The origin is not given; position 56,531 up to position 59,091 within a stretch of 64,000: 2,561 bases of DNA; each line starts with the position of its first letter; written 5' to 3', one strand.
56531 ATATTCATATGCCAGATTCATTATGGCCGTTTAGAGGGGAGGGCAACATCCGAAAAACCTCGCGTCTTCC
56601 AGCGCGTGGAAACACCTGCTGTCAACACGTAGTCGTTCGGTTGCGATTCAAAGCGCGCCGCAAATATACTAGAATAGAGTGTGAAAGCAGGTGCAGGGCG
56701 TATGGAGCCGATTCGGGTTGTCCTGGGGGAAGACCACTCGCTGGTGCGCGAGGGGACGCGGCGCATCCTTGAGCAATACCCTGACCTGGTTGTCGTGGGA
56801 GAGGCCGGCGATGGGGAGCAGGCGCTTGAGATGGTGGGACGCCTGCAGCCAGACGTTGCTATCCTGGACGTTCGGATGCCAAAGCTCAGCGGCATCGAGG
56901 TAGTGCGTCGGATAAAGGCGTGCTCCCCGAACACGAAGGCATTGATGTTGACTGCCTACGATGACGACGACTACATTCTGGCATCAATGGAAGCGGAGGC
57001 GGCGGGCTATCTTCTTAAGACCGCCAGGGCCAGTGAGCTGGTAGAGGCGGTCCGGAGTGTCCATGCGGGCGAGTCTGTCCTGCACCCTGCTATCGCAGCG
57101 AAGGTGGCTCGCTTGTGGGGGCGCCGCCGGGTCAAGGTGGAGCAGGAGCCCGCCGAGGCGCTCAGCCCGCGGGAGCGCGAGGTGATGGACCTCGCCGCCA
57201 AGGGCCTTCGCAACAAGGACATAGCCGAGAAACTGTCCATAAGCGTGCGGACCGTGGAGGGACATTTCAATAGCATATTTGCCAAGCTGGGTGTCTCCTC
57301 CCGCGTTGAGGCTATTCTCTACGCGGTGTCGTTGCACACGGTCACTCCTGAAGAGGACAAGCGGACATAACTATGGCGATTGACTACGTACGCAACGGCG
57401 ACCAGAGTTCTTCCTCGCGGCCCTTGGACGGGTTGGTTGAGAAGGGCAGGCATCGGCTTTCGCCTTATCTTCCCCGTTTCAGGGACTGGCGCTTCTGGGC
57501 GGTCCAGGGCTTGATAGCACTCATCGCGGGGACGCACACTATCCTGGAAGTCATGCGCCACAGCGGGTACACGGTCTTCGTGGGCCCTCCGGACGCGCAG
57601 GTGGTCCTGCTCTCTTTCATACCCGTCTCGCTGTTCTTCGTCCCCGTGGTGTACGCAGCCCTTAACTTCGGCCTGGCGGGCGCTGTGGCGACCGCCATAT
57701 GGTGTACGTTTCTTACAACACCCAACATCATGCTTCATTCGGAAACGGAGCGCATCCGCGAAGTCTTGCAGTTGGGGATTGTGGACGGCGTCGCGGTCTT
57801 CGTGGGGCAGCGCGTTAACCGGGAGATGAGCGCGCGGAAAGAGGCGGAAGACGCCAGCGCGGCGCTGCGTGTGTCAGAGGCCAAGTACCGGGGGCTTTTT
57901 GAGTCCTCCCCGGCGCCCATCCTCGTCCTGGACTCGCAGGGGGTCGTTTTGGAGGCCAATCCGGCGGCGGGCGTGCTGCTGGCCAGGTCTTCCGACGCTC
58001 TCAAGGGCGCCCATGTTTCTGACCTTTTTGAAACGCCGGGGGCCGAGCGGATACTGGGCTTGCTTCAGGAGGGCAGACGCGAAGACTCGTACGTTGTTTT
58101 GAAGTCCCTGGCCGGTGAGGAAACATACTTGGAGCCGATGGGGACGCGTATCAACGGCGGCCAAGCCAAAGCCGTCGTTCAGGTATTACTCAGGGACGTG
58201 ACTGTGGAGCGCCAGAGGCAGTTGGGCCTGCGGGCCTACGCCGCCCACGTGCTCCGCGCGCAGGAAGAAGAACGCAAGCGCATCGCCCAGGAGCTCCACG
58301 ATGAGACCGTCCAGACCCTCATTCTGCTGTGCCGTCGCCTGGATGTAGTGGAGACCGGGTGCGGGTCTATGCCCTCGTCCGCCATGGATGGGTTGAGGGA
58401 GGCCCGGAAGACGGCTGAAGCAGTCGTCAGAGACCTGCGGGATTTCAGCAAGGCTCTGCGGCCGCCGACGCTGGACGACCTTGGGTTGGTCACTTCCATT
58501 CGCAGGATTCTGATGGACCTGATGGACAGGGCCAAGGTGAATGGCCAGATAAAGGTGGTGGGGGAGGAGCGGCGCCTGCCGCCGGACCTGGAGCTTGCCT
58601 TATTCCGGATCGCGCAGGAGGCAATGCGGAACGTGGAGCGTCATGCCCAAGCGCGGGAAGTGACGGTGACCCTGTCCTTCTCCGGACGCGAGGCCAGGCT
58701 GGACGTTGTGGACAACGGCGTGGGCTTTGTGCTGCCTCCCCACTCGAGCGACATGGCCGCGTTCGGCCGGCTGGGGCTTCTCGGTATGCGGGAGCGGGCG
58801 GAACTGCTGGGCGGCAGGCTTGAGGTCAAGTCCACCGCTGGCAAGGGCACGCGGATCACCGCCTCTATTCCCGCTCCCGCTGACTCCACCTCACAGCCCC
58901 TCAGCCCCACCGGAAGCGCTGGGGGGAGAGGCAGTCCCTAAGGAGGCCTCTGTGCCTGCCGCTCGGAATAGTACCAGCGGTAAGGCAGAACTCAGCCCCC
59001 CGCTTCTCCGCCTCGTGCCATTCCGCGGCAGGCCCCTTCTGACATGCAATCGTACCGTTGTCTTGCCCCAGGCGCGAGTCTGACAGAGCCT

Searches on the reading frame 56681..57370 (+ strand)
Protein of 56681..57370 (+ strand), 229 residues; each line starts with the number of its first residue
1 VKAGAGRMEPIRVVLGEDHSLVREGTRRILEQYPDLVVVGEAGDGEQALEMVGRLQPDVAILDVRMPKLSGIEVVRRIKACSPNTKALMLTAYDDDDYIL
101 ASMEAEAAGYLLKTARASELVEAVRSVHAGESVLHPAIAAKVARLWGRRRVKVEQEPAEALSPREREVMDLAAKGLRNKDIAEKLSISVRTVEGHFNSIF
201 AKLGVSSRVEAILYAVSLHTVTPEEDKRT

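Call 5: search_protein_families(library=pfam, proteins=[window:56681-57370:+], max_evalue=0.01)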
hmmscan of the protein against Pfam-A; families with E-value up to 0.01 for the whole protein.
window:56681-57370:+ (229 aa): 5 families
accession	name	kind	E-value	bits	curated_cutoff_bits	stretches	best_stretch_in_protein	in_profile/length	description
PF00072.30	Response_reg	-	3.1e-27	95.4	30.2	1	14-125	2-111/111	Response regulator receiver domain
PF00196.25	GerE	-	2.5e-20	72.3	23.5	1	160-215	2-57/57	Bacterial regulatory proteins, luxR family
PF08281.18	Sigma70_r4_2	-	3.9e-07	30.1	25.7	1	159-193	9-44/54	Sigma-70, region 4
PF13384.12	HTH_23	-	0.00078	19.6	24.6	1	167-192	9-34/50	Homeodomain-like domain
PF07638.17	Sigma70_ECF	-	0.0039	17.5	21.1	1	160-204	135-180/185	ECF sigma factor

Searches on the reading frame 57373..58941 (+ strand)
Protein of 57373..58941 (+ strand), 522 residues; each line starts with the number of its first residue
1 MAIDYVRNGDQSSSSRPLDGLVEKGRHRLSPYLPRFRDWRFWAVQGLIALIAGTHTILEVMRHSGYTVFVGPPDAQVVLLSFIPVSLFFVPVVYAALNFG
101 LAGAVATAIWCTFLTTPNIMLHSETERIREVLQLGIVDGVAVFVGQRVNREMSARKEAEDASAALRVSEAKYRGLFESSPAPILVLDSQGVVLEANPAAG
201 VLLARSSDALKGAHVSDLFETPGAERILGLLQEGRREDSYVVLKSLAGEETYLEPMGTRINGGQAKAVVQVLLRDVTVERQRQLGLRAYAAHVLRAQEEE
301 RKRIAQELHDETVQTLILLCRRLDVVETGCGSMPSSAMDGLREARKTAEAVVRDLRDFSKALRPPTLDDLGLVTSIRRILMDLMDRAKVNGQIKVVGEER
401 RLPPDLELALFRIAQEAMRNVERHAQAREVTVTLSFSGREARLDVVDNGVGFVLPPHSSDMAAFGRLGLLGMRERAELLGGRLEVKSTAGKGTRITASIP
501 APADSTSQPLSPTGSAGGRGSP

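Call 5: search_protein_families(library=pfam, proteins=[window:57373-58941:+], max_evalue=0.01)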
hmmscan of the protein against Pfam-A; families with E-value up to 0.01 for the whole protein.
window:57373-58941:+ (522 aa): 7 families
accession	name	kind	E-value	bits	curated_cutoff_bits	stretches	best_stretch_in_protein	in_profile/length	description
PF02518.31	HATPase_c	-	2.3e-13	51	26.4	1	407-502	3-110/111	Histidine kinase-, DNA gyrase B-, and HSP90-like ATPase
PF07730.19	HisKA_3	-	1e-12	48.9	24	1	300-367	1-68/68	Histidine kinase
PF00989.32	PAS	-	6.4e-10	39.5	22.6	1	171-275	2-112/113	PAS fold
PF08448.16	PAS_4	-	1.6e-07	31.9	23.1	1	176-232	1-57/110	PAS fold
PF13426.13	PAS_9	-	2.3e-06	28.3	27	1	181-277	2-102/103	PAS domain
PF13188.13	PAS_8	-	4.6e-06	26.8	21.8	1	170-210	1-38/65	PAS domain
PF13581.12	HATPase_c_2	-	0.0038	17.7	27.4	1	392-456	14-82/127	Histidine kinase-like ATPase domain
